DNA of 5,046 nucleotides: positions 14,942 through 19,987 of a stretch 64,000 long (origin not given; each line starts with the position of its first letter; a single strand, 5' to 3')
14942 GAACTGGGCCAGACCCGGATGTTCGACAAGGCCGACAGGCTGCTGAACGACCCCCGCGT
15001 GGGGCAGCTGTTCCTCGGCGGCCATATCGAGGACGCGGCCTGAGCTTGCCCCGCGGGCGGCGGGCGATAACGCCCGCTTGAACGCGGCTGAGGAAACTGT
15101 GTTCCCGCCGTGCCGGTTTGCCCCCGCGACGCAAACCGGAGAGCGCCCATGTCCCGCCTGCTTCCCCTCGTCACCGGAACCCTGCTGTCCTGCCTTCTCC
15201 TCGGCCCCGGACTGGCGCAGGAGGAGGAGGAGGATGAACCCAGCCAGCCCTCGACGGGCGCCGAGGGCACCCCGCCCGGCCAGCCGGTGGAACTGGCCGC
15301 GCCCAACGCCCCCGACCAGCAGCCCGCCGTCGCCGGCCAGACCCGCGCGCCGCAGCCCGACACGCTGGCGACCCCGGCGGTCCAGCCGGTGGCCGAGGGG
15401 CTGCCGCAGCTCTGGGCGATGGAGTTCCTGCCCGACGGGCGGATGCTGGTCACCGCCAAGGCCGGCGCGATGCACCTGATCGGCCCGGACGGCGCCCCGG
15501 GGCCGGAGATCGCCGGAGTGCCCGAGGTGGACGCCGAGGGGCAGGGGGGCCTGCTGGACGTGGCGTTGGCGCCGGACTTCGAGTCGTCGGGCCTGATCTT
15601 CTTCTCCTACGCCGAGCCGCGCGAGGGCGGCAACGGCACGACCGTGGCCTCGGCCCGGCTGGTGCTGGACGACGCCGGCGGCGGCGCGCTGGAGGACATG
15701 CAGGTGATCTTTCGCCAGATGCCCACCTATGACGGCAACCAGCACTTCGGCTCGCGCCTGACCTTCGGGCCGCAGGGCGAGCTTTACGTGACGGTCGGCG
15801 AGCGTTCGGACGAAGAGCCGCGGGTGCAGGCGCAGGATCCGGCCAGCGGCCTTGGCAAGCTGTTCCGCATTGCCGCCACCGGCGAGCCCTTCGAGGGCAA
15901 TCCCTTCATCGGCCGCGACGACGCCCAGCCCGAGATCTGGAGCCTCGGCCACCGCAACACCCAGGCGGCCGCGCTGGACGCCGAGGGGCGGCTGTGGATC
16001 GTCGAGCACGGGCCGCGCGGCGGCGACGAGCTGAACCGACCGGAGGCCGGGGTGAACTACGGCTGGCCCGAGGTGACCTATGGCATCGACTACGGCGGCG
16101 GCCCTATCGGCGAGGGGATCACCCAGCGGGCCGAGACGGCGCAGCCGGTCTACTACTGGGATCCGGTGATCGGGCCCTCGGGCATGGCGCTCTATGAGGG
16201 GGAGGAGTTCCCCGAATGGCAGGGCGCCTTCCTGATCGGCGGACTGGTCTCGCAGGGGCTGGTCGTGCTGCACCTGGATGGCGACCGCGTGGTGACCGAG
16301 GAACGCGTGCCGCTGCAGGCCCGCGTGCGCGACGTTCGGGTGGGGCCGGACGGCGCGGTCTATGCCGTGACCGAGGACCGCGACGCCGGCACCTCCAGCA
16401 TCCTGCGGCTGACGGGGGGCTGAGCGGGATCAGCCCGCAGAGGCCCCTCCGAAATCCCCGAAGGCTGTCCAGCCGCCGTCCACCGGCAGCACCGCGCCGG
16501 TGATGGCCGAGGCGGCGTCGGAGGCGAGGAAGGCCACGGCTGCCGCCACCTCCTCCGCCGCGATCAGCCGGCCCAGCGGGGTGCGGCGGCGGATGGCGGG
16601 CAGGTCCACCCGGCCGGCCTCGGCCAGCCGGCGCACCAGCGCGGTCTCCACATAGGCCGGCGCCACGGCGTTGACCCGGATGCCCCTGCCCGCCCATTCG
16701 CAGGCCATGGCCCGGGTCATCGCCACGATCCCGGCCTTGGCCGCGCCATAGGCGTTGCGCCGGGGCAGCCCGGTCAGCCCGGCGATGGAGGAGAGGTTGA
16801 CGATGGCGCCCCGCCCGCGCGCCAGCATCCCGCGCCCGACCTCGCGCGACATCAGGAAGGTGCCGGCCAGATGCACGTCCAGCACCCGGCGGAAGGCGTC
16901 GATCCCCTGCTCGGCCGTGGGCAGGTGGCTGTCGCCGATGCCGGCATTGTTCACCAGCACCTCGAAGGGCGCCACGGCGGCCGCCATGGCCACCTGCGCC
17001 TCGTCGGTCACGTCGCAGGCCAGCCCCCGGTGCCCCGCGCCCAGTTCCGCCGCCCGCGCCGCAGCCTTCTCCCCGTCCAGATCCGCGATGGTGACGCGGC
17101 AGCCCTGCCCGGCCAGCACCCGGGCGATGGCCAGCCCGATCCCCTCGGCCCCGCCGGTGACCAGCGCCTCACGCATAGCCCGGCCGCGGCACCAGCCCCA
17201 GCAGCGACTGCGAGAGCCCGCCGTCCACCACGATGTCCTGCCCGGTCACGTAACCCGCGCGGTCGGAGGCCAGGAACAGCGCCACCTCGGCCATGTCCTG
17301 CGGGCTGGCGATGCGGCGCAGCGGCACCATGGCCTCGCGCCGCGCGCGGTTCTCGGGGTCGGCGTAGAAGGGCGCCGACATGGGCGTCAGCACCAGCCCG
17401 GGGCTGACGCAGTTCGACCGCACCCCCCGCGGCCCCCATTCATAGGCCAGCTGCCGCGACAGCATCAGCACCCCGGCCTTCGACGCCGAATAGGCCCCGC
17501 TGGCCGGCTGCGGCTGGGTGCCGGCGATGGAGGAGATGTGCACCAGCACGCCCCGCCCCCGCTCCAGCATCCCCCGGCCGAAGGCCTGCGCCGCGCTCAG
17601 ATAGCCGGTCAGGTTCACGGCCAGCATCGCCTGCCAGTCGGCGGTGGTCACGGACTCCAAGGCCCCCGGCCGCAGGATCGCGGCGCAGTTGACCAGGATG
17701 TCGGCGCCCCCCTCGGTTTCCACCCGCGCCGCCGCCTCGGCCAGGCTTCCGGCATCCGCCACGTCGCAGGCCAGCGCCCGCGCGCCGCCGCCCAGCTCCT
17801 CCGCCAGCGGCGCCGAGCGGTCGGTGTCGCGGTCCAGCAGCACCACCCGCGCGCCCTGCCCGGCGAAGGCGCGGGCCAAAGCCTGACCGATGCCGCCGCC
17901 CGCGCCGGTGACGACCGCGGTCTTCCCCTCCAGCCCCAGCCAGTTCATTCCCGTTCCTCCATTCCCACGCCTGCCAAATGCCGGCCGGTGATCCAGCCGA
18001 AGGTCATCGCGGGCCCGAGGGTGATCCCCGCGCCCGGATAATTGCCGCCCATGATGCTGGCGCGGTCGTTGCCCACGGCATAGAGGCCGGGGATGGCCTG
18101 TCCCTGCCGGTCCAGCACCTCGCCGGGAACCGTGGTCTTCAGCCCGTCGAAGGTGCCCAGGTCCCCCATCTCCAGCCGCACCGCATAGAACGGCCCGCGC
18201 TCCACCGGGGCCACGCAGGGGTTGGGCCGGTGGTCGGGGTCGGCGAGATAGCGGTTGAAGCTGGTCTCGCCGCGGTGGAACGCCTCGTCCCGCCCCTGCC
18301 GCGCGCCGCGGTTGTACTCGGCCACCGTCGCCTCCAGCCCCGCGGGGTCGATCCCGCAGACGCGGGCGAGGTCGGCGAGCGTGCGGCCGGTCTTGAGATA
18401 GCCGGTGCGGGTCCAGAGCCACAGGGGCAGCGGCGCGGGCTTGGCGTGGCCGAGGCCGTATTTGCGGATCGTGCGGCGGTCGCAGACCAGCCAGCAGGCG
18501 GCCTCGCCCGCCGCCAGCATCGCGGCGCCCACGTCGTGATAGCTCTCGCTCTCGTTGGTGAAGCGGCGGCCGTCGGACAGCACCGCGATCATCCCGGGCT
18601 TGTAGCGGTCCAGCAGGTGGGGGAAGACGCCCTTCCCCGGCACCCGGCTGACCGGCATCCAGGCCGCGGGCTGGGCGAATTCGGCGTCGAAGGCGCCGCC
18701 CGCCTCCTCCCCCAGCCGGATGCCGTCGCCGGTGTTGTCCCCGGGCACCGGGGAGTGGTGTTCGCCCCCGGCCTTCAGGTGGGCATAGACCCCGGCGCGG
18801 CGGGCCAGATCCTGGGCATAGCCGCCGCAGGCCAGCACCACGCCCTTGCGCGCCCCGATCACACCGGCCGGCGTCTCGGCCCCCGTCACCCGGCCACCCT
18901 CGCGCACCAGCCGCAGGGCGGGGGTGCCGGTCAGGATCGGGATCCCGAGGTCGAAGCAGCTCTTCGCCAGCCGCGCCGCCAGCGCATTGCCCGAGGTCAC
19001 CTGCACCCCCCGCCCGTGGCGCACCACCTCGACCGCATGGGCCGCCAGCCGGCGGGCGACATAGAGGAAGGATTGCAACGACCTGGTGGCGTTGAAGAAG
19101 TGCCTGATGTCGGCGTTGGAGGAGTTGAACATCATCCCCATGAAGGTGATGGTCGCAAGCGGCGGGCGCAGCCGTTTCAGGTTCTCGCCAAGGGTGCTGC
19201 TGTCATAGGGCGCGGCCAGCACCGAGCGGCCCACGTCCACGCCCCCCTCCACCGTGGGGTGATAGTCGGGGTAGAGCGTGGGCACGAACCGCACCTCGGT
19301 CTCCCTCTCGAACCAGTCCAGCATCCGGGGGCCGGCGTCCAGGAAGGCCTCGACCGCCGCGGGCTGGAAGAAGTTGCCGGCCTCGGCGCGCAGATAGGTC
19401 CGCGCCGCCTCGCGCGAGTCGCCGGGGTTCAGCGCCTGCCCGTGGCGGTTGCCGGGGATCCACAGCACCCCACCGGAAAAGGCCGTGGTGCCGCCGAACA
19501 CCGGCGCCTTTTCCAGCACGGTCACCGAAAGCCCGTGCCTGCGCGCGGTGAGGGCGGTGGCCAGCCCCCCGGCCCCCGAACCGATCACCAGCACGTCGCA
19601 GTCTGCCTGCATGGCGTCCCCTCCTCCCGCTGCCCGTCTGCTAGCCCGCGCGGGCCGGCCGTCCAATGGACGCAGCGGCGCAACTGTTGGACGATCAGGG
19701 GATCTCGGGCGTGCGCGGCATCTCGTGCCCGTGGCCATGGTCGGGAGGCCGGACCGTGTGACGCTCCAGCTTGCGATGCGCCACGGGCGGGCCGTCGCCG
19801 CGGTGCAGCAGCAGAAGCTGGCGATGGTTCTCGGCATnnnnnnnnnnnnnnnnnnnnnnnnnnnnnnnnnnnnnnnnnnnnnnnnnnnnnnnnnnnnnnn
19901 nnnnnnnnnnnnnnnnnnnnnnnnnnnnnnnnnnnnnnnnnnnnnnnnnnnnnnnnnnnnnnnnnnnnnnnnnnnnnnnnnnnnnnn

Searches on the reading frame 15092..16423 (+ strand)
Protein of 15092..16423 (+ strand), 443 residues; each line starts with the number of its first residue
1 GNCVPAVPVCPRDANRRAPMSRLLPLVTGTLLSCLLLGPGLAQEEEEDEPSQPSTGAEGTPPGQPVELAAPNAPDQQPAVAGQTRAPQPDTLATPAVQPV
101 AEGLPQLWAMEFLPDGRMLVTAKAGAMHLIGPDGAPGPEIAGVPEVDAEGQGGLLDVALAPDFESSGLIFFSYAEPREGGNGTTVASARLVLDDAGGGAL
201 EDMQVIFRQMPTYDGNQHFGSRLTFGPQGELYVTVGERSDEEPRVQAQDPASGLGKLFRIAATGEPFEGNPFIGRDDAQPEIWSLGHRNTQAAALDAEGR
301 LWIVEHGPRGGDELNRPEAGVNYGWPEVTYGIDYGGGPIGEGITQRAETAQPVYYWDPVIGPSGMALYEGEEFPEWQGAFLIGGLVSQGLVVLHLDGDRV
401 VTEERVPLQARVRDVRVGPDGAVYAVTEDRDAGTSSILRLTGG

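Call 59: search_protein_families(library=pfam, proteins=[window:15092-16423:+], max_evalue=0.0001)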
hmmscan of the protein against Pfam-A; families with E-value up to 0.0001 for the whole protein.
window:15092-16423:+ (443 aa): 1 family
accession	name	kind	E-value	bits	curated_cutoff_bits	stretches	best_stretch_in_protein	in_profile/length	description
PF07995.17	GSDH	-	1.1e-124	416.4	25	1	106-432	3-328/332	Glucose / Sorbosone dehydrogenase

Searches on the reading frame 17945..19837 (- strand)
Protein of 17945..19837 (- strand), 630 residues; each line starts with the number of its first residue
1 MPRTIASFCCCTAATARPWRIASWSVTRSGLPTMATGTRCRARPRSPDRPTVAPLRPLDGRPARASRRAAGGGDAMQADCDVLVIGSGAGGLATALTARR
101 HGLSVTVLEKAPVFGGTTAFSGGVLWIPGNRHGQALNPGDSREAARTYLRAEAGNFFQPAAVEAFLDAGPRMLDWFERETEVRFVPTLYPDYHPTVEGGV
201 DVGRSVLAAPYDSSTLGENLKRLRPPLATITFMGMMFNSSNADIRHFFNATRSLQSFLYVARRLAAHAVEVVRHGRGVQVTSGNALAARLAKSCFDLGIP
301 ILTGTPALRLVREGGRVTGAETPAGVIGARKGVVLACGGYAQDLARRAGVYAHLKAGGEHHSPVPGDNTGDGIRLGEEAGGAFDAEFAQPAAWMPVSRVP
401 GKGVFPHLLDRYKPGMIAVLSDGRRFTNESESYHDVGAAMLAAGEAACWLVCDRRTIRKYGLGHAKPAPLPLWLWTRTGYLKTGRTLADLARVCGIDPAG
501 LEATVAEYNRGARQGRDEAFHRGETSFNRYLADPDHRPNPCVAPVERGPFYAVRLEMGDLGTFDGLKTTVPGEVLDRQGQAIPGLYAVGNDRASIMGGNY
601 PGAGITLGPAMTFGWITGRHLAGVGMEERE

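Call 59: search_protein_families(library=pfam, proteins=[window:17945-19837:-], max_evalue=0.0001)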
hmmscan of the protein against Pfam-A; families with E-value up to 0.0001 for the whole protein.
window:17945-19837:- (630 aa): 6 families
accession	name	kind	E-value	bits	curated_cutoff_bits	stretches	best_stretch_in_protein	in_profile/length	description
PF00890.30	FAD_binding_2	-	6.6e-93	312.6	20.4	1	81-607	1-414/414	FAD binding domain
PF01266.30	DAO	-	3.3e-18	66.8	27.9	1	81-349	1-214/353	FAD dependent oxidoreductase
PF12831.13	FAD_oxidored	-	1.2e-09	38.4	27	1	81-144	1-64/416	FAD dependent oxidoreductase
PF07992.20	Pyr_redox_2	-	6.2e-08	32.9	26.1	1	81-117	2-34/291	Pyridine nucleotide-disulphide oxidoreductase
PF13450.12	NAD_binding_8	-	1e-07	32.6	21.9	1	84-118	1-35/68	NAD(P)-binding Rossmann-like domain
PF03486.20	HI0933_like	-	1.6e-05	25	50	1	81-123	2-44/244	HI0933-like protein Rossmann domain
